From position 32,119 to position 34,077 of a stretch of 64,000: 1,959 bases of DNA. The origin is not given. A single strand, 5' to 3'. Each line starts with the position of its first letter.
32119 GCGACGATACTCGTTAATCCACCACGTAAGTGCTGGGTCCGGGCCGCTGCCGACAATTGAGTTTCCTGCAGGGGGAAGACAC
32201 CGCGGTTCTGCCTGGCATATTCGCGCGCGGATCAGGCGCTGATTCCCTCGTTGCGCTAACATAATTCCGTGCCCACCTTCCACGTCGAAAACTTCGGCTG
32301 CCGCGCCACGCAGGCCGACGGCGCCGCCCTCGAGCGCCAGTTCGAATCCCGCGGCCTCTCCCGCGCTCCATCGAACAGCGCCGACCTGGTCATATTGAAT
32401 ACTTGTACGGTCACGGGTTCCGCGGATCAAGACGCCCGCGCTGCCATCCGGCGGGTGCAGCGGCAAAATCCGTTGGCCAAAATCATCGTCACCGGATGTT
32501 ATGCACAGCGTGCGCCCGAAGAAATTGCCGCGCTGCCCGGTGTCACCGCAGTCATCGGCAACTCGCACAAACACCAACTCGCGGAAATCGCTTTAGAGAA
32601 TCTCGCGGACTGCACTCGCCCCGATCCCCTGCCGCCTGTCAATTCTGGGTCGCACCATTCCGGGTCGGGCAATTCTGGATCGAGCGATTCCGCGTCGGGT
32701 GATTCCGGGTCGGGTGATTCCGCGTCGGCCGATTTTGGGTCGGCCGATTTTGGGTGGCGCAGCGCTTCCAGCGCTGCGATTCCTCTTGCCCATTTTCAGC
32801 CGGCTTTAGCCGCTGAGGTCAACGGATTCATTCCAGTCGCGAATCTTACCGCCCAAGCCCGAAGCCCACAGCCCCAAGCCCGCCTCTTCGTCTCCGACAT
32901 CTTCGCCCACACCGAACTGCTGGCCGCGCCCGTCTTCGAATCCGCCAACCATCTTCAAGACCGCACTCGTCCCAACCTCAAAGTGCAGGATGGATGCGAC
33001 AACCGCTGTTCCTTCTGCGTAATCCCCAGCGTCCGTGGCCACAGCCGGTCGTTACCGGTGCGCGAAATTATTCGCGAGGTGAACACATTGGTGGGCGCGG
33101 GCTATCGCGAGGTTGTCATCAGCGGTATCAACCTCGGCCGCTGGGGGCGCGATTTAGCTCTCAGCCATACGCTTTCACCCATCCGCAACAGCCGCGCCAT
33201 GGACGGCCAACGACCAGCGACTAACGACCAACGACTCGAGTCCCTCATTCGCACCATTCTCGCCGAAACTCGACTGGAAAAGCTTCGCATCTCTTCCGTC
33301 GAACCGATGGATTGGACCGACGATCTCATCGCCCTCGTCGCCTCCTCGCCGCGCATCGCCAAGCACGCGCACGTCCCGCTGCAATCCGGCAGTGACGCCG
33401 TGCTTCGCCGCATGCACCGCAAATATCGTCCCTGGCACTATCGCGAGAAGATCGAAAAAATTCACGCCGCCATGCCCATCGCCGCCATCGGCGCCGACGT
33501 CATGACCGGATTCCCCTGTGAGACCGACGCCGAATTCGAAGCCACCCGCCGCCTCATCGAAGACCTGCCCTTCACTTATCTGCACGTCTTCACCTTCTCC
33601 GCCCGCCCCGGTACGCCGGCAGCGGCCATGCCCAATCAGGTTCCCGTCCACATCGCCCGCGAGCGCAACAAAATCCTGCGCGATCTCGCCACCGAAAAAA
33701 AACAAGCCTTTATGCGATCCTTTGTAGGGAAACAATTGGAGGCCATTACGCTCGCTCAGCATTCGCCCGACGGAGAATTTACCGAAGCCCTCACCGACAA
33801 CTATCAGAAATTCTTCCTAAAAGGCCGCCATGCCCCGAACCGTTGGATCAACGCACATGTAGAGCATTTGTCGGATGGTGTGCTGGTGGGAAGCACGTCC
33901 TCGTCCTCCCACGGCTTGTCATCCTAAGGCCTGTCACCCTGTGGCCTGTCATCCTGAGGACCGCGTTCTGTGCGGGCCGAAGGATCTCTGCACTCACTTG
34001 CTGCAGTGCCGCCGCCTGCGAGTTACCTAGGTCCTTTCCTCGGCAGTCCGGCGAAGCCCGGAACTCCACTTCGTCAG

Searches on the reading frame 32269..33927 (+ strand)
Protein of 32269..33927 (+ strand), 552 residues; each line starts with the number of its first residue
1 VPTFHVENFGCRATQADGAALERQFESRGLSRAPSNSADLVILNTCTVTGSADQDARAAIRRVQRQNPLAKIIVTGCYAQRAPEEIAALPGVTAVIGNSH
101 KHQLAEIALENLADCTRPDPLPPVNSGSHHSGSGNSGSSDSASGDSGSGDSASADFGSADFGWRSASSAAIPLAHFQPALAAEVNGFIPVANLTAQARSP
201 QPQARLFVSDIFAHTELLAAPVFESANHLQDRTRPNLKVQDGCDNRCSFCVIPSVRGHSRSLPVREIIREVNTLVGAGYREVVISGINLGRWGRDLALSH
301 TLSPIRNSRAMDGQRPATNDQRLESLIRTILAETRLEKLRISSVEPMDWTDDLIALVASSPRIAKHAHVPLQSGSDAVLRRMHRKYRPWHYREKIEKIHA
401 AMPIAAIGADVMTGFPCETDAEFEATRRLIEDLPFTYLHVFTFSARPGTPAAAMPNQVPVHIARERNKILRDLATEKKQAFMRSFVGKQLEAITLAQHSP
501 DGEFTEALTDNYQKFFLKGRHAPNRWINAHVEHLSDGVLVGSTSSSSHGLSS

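Call 92: search_protein_families(library=pfam, proteins=[window:32269-33927:+], max_evalue=0.001)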
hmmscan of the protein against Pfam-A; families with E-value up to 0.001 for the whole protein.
window:32269-33927:+ (552 aa): 2 families
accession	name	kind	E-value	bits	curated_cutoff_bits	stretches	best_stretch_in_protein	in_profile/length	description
PF00919.26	UPF0004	-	2e-22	79.5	27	1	4-97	2-98/98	Uncharacterized protein family UPF0004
PF04055.27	Radical_SAM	-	3e-19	70.2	29.5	1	238-430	2-166/166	Radical SAM superfamily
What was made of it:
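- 32745..32821 (-): Copy on the opposite strand inside a second gene, the MiaB/MtaB-like methylthiotransferase ORF 32269-33927 (+). It is read in frame as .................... Pfam UPF0004 at residues 4-97 and Radical_SAM at 238-430, with the repeats between them (call 92).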
